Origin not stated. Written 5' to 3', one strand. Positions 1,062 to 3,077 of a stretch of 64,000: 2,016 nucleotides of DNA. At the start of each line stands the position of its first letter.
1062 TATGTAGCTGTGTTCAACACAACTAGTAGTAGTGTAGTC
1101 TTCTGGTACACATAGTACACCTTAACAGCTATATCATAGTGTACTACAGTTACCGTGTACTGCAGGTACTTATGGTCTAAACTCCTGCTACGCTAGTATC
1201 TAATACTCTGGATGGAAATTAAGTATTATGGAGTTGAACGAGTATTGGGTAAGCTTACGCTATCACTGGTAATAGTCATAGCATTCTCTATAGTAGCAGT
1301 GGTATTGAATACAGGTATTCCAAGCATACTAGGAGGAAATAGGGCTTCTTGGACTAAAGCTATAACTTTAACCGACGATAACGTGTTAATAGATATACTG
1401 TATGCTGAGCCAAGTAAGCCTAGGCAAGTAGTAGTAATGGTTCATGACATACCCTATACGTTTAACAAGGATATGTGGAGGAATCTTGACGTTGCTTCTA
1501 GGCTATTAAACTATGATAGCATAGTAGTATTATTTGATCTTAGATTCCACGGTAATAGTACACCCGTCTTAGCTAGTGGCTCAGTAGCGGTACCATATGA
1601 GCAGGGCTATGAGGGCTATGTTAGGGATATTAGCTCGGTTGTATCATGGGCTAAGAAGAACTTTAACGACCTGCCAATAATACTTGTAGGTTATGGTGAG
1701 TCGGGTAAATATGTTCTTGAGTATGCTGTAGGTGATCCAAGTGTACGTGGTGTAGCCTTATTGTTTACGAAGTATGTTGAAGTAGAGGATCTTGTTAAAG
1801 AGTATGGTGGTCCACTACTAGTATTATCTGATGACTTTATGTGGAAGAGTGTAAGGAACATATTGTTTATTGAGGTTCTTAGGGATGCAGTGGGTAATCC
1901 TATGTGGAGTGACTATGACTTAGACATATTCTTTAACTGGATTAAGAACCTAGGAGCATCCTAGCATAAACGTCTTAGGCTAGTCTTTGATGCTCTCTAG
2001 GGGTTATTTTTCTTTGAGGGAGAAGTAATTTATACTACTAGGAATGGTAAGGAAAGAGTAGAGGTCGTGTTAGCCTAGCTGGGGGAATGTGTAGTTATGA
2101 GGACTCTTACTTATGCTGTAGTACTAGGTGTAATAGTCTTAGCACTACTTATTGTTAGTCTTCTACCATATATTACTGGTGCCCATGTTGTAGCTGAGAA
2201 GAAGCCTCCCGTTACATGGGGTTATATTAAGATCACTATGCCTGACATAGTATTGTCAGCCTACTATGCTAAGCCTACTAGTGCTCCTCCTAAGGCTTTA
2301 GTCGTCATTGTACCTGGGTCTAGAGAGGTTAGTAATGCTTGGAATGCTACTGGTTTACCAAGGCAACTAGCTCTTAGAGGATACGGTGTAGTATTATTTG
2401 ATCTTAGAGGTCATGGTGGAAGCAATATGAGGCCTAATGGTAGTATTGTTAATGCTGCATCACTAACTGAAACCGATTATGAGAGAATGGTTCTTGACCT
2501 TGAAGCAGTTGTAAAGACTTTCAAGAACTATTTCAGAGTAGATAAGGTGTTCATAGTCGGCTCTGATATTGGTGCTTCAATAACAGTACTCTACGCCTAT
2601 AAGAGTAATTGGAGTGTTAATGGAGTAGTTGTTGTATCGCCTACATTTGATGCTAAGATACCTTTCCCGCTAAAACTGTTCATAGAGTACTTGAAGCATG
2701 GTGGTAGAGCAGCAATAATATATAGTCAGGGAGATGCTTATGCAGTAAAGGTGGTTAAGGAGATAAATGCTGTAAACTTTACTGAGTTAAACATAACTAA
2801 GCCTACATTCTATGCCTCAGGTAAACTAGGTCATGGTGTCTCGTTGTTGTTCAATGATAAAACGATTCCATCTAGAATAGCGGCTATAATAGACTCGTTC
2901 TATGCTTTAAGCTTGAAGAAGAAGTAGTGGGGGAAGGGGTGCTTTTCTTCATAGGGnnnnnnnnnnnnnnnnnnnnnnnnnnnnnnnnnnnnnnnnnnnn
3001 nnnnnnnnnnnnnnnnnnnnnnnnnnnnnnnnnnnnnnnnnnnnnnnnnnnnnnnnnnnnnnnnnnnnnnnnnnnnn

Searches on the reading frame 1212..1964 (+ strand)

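Call 3: search_protein_families(library=pfam, proteins=[window:1212-1964:+], max_evalue=0.1)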
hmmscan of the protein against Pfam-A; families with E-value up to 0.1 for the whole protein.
window:1212-1964:+ (250 aa): 3 families
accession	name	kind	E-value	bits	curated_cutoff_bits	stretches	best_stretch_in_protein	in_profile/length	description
PF12146.15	Hydrolase_4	-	1.6e-05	24.8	27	1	69-183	2-106/239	Serine aminopeptidase, S33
PF12697.13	Abhydrolase_6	-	0.0033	18.5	26.3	1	74-182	1-90/217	Alpha/beta hydrolase family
PF00561.26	Abhydrolase_1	-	0.0046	17.1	25.8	1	73-184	2-100/245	alpha/beta hydrolase fold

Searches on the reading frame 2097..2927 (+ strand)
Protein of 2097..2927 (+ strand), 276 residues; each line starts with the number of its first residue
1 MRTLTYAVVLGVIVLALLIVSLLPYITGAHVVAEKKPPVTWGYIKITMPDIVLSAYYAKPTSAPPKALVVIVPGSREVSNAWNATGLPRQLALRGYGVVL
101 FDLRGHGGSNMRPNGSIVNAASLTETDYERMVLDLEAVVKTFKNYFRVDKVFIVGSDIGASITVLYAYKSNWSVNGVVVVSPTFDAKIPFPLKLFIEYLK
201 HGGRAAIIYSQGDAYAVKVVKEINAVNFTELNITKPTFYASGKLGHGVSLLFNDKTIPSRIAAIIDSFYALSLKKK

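Call 3: search_protein_families(library=pfam, proteins=[window:2097-2927:+], max_evalue=0.1)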
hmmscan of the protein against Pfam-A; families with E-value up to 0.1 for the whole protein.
window:2097-2927:+ (276 aa): 6 families
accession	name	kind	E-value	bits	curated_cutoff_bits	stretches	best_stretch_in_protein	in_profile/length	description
PF12146.15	Hydrolase_4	-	1.6e-17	64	27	1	64-193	2-120/239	Serine aminopeptidase, S33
PF00561.26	Abhydrolase_1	-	7.9e-13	49.1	25.8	1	68-186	2-111/245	alpha/beta hydrolase fold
PF12697.13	Abhydrolase_6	-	4.4e-11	44.3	26.3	1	69-190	1-102/217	Alpha/beta hydrolase family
PF01738.24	DLH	-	3.1e-06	27.4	21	1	54-181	2-128/217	Dienelactone hydrolase family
PF03096.20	Ndr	-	5e-05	22.6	23.3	1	112-186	62-136/283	Ndr family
PF03358.20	FMN_red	-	0.047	13.7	24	1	173-201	70-98/152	NADPH-dependent FMN reductase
